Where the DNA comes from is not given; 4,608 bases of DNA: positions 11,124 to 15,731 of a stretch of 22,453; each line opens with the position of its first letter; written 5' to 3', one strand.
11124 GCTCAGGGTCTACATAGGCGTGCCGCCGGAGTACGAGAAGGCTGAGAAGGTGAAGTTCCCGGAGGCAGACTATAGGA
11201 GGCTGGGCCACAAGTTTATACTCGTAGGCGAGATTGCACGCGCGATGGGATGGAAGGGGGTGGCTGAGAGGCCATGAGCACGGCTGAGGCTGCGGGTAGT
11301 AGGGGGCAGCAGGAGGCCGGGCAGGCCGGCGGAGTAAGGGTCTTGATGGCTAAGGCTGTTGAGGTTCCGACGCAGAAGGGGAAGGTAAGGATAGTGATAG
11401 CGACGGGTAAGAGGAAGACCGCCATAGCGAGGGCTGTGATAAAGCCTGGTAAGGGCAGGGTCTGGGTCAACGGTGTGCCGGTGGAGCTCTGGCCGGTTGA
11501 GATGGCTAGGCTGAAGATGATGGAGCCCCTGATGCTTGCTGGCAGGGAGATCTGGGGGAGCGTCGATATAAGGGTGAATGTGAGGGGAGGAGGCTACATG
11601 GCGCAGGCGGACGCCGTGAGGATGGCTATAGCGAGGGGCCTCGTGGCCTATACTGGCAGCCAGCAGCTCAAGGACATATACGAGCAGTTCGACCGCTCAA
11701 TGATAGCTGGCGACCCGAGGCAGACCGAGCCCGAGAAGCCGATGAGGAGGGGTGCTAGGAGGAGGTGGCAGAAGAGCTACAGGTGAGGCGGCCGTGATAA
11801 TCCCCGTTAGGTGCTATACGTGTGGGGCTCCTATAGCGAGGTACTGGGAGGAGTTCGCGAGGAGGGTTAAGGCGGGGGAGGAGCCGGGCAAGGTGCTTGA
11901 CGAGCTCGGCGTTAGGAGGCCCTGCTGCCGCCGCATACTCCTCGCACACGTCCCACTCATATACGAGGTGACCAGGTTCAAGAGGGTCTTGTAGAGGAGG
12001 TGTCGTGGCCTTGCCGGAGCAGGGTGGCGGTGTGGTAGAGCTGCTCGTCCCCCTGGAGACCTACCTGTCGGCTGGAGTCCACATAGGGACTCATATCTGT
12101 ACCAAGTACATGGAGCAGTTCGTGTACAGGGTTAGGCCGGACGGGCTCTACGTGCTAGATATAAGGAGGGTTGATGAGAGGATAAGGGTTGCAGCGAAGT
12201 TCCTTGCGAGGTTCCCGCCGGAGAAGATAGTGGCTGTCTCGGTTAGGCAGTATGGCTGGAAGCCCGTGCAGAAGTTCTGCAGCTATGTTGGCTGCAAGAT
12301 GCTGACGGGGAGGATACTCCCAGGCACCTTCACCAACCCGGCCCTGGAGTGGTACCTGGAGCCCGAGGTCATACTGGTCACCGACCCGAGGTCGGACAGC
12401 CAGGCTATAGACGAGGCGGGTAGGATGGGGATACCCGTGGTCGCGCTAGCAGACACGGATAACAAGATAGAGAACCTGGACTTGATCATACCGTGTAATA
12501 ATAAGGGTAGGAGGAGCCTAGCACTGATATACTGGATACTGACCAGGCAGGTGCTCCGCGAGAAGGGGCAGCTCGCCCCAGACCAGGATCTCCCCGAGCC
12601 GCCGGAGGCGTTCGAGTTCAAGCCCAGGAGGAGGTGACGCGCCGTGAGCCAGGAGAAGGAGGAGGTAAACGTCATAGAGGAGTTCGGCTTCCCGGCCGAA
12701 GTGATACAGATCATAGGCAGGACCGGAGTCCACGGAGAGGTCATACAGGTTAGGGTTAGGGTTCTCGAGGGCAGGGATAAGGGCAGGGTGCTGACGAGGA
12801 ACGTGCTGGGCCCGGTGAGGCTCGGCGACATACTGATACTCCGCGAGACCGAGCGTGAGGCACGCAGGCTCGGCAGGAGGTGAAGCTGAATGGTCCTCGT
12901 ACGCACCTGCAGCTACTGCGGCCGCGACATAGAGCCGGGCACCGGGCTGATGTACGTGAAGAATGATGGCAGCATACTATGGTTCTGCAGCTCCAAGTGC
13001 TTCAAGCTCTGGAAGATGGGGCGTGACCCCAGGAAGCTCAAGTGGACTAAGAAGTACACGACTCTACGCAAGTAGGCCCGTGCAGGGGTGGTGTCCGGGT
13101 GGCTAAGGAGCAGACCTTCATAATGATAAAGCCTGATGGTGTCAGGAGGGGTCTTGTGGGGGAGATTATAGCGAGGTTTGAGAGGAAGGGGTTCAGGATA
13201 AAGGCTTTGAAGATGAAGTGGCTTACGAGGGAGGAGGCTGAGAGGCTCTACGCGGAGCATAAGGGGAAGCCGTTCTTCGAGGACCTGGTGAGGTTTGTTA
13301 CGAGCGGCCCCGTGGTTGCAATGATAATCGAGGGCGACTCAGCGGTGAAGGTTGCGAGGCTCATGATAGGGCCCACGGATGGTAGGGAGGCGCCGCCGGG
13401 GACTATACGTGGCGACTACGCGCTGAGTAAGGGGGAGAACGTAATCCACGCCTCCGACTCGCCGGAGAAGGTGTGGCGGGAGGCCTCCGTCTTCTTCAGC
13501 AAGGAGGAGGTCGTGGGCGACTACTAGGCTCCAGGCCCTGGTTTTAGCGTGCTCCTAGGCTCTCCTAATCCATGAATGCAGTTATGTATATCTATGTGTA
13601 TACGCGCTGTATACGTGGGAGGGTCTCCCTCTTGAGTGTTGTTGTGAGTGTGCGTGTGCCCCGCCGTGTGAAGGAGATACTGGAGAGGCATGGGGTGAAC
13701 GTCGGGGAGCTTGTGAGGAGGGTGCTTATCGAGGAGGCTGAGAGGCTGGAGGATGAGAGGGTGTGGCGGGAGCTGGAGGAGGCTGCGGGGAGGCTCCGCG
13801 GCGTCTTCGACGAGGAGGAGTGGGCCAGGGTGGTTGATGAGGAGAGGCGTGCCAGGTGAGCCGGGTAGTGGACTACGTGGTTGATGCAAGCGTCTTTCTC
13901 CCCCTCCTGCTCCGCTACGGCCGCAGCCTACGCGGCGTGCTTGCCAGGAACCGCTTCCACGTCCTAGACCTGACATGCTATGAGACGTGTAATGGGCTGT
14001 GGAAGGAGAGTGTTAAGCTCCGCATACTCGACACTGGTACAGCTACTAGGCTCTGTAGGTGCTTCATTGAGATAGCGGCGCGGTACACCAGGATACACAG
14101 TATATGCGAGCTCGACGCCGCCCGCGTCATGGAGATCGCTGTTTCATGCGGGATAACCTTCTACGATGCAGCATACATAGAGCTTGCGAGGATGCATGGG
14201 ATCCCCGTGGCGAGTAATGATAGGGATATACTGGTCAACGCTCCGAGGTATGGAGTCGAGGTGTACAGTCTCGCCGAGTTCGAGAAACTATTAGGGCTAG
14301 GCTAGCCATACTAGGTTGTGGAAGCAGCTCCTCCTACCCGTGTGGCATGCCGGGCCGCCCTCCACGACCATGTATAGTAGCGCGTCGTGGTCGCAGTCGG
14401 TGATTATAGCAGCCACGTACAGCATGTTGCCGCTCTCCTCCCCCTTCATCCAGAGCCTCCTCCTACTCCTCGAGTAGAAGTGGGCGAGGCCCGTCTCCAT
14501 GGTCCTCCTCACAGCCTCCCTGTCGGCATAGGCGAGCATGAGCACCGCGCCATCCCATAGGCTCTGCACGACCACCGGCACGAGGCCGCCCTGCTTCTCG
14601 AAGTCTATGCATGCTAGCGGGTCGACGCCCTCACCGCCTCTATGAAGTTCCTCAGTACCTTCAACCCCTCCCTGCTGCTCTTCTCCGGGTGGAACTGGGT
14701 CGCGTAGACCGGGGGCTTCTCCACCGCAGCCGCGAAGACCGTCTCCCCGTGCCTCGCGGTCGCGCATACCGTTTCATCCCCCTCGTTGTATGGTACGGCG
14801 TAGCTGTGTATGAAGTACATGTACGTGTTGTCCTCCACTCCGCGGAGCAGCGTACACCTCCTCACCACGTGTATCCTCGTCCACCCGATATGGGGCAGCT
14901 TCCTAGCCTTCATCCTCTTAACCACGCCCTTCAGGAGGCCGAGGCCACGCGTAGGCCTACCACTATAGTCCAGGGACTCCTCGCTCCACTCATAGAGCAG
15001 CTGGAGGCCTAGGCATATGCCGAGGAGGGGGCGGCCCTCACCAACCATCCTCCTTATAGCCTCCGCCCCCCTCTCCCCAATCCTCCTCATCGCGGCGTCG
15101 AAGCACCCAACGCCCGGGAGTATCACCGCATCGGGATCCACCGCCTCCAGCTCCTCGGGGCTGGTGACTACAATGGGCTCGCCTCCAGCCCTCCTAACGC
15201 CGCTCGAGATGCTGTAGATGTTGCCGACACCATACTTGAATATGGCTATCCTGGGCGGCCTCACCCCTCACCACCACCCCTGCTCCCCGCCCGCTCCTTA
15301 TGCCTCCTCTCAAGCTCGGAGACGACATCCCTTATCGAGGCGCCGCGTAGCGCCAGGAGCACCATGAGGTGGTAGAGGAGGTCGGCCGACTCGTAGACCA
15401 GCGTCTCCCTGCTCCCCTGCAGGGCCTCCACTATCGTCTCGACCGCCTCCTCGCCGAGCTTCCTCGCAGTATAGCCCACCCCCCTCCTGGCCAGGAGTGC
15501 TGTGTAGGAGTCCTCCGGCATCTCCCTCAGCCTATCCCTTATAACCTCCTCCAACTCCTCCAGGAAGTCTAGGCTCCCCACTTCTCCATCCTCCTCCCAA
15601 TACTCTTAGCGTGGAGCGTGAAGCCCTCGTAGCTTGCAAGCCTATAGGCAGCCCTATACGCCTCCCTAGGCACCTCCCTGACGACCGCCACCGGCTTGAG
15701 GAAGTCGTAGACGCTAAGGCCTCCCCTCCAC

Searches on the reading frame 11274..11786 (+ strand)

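Call 86: search_protein_families(library=pfam, proteins=[window:11274-11786:+], max_evalue=0.00001)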
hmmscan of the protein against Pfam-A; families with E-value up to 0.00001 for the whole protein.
window:11274-11786:+ (170 aa): 1 family
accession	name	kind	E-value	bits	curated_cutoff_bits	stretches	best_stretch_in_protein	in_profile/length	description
PF00380.25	Ribosomal_S9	-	2.3e-38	131.8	22.5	1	45-170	1-121/121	Ribosomal protein S9/S16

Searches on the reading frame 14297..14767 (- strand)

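Call 86: search_protein_families(library=pfam, proteins=[window:14297-14767:-], max_evalue=0.00001)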
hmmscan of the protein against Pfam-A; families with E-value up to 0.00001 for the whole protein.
window:14297-14767:- (156 aa): 1 family
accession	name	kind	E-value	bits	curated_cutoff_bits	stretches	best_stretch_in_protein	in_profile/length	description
PF01502.23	PRA-CH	-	6.6e-32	109.6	27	1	77-150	1-74/74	Phosphoribosyl-AMP cyclohydrolase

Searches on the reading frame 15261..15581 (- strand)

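Call 87: search_protein_families(library=pfam, proteins=[window:15261-15581:-], max_evalue=0.00001)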
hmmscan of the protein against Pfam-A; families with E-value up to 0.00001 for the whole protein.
window:15261-15581:- (106 aa): 1 family
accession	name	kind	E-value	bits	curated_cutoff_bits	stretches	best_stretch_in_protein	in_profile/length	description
PF01503.22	PRA-PH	-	7.5e-21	74.8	21.3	1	7-94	1-86/86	Phosphoribosyl-ATP pyrophosphohydrolase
